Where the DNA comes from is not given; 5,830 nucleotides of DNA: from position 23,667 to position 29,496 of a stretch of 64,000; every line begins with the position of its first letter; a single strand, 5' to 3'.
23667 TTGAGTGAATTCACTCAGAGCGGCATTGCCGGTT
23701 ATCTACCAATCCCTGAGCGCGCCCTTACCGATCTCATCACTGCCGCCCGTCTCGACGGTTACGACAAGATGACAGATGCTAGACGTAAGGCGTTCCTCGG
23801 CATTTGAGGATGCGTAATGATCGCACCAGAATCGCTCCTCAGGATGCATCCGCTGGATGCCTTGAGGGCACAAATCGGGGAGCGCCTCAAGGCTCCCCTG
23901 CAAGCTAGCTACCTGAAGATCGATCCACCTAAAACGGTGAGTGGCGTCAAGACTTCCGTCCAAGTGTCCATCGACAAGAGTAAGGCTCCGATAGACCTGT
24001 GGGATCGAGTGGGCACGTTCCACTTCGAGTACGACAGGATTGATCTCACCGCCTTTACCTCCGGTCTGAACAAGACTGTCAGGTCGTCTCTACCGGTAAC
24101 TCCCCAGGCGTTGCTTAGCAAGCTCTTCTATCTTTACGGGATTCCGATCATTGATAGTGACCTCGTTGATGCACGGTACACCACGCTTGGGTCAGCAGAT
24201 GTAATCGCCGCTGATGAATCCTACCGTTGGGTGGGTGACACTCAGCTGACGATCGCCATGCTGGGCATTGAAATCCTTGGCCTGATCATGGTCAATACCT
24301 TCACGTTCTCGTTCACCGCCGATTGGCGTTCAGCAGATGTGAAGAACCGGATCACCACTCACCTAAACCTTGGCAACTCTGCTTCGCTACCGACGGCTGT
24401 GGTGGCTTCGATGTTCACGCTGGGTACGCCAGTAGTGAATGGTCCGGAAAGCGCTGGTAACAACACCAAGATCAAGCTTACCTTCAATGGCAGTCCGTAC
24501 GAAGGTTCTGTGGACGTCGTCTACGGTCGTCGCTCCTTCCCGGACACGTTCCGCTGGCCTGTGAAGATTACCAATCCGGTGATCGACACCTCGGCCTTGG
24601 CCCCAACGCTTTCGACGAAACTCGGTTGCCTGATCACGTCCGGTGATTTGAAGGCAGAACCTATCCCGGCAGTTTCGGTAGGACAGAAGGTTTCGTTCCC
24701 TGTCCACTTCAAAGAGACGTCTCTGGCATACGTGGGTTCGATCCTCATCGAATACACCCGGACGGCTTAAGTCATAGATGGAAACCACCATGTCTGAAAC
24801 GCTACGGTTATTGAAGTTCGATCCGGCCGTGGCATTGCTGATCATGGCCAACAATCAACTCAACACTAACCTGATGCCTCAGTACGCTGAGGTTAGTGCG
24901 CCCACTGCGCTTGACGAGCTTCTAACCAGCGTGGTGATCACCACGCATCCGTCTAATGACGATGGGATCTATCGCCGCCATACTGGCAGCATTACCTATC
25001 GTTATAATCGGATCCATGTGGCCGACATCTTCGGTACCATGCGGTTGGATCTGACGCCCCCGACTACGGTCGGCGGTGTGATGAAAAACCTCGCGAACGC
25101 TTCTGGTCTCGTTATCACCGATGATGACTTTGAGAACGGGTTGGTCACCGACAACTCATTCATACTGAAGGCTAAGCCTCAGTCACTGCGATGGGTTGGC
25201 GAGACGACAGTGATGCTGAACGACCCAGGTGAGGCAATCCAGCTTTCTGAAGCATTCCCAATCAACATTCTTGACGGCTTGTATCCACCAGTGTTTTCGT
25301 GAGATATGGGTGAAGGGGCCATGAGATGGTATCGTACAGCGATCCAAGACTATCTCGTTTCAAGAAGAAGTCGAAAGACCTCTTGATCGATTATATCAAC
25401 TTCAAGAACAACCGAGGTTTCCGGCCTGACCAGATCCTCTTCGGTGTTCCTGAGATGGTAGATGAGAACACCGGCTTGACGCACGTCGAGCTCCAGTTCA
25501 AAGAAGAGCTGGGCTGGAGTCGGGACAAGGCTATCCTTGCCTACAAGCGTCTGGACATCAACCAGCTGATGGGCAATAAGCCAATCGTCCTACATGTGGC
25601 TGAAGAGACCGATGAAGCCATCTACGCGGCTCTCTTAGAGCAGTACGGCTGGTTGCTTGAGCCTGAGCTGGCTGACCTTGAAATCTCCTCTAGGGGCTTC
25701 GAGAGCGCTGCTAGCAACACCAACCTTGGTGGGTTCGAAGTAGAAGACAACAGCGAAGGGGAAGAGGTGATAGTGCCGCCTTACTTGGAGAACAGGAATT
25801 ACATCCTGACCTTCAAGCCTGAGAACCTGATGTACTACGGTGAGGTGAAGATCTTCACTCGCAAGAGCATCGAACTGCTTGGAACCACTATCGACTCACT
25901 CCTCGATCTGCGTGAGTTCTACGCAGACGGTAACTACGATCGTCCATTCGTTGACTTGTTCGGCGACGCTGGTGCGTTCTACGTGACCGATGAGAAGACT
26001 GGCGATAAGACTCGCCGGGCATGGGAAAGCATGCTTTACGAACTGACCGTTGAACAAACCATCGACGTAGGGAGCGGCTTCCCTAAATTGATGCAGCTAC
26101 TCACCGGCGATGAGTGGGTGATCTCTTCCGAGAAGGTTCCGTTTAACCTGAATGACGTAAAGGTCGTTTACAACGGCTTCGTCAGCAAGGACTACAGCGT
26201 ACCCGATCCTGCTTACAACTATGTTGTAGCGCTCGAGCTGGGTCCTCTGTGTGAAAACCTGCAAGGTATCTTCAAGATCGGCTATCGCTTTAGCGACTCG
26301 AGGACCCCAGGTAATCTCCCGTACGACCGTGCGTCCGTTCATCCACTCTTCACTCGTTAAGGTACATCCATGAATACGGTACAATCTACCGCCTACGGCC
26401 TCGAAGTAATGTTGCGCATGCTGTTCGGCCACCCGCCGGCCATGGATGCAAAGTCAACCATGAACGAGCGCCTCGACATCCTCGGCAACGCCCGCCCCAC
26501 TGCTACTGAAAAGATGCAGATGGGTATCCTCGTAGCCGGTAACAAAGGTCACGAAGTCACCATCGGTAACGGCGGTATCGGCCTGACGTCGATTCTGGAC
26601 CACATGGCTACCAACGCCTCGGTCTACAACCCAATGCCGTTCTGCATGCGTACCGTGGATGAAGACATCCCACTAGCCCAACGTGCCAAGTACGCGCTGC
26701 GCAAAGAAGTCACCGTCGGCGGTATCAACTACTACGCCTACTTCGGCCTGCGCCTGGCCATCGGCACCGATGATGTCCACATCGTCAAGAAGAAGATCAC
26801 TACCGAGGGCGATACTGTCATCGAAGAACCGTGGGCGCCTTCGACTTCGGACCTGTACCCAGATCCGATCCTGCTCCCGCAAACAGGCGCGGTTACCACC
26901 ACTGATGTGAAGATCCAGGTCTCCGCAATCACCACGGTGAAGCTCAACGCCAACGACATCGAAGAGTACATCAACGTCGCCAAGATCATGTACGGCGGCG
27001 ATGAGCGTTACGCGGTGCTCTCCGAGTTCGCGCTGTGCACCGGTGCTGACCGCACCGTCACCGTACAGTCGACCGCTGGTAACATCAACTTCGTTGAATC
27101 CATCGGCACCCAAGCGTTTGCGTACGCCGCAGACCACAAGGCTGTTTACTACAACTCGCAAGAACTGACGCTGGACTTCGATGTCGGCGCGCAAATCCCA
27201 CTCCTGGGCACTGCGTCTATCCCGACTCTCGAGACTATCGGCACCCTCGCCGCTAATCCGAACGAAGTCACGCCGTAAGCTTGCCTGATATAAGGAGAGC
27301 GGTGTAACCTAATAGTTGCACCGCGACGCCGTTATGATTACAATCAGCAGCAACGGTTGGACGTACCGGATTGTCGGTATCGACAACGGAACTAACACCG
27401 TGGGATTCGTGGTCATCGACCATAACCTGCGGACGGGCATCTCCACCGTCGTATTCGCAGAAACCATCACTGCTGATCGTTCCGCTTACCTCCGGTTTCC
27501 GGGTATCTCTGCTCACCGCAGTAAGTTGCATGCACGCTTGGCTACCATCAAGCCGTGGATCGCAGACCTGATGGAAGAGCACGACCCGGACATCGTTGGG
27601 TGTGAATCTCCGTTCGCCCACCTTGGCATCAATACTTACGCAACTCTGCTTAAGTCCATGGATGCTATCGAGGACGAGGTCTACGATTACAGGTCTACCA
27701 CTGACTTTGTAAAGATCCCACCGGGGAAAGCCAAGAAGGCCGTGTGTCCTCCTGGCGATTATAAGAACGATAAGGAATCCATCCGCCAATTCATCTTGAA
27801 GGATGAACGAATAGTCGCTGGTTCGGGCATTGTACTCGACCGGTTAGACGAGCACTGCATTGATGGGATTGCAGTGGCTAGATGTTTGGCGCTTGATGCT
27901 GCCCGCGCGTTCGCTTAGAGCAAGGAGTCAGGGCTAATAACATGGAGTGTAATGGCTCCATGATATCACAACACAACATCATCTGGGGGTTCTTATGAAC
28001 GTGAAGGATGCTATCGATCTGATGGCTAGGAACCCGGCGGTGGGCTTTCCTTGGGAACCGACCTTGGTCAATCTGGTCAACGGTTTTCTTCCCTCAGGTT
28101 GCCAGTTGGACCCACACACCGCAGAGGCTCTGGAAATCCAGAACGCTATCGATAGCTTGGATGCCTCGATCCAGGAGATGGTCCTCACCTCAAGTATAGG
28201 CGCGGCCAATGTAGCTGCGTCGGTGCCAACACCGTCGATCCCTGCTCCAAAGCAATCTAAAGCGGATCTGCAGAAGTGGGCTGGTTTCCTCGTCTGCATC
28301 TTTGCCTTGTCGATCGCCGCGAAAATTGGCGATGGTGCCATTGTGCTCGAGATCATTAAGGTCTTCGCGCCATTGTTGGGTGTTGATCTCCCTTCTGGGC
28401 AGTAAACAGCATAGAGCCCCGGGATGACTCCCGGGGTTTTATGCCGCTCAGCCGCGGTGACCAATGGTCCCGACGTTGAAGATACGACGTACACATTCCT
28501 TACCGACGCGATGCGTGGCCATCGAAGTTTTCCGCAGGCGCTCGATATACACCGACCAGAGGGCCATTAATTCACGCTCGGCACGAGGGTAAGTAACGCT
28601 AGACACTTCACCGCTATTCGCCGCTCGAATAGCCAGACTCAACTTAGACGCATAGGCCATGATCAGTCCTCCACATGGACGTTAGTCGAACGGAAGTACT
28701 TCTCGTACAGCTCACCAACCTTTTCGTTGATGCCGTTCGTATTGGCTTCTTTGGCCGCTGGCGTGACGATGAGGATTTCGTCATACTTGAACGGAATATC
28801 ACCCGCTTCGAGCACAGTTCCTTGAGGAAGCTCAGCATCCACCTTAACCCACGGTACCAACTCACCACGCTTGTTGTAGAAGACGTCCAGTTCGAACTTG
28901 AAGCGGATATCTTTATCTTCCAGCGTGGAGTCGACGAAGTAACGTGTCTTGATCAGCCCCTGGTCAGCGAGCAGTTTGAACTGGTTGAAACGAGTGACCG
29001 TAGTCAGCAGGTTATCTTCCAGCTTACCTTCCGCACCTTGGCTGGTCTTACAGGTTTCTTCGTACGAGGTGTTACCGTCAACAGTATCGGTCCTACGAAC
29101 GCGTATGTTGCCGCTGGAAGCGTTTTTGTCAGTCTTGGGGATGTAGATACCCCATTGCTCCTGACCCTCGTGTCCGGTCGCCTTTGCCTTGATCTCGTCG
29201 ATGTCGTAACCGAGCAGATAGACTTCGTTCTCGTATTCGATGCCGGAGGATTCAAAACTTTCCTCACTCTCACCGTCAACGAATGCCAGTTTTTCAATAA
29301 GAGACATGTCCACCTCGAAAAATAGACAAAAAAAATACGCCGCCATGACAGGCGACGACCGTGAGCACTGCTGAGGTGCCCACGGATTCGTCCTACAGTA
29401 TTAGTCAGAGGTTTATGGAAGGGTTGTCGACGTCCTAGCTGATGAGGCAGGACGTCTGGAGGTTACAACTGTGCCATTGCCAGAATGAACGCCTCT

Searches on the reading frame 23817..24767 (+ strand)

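Call 70: search_protein_families(library=phrogs, proteins=[window:23817-24767:+], max_evalue=0.0001)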
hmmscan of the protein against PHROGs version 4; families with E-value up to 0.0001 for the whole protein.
window:23817-24767:+ (317 aa): 4 families
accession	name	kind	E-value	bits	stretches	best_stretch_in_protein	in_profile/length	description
phrog_1037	-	head and packaging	5e-32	112.4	2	182-315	17-150/290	virion structural protein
phrog_2935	-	head and packaging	3.2e-20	73.3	2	8-146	7-151/180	virion structural protein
phrog_3589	-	head and packaging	1.9e-08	34.7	1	199-316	32-151/512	virion structural protein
phrog_20090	-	unknown function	8.6e-07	29.3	1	69-314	78-324/354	-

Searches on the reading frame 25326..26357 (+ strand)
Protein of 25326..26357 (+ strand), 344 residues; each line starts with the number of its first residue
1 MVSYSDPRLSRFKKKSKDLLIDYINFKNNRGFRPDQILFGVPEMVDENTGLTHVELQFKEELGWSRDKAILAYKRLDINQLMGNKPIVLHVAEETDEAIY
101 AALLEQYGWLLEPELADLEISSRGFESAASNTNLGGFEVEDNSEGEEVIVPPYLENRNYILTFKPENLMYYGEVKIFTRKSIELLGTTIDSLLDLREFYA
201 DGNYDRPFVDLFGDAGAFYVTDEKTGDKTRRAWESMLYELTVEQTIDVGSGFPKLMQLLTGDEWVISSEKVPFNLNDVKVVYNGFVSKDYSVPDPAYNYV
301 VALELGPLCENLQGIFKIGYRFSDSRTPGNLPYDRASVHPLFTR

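Call 70: search_protein_families(library=phrogs, proteins=[window:25326-26357:+], max_evalue=0.0001)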
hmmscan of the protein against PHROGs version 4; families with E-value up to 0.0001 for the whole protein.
window:25326-26357:+ (344 aa): 2 families
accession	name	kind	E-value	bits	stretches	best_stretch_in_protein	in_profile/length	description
phrog_1037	-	head and packaging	6.4e-21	76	2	12-181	6-151/290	virion structural protein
phrog_2935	-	head and packaging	2.8e-12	47.4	1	12-177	7-150/180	virion structural protein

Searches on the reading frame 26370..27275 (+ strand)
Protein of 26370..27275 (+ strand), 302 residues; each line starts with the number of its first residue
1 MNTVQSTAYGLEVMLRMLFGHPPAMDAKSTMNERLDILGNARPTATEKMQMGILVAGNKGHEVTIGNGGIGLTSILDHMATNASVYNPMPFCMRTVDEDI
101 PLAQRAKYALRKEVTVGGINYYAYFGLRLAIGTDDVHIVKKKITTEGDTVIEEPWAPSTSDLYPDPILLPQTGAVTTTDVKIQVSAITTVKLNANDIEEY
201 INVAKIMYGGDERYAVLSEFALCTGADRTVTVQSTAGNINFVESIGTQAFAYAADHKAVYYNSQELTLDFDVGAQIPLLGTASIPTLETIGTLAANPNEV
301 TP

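Call 70: search_protein_families(library=phrogs, proteins=[window:26370-27275:+], max_evalue=0.0001)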
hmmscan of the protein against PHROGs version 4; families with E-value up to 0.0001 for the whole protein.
window:26370-27275:+ (302 aa): 1 family
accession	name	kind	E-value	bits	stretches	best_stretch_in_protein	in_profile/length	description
phrog_3315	-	unknown function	3.1e-69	234.3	1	2-282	10-288/295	-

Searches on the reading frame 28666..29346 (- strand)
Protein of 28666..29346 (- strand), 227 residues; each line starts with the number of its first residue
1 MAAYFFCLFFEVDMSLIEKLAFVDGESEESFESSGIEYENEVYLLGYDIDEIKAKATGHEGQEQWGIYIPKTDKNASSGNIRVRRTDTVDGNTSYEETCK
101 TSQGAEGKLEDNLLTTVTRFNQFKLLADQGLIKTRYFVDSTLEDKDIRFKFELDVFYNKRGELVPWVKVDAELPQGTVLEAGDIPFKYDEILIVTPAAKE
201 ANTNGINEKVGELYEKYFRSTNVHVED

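Call 70: search_protein_families(library=phrogs, proteins=[window:28666-29346:-], max_evalue=0.0001)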
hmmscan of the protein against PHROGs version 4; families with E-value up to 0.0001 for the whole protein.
window:28666-29346:- (227 aa): 1 family
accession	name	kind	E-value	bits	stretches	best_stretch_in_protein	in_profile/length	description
phrog_14791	-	unknown function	5.6e-22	79.6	1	55-223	56-221/315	-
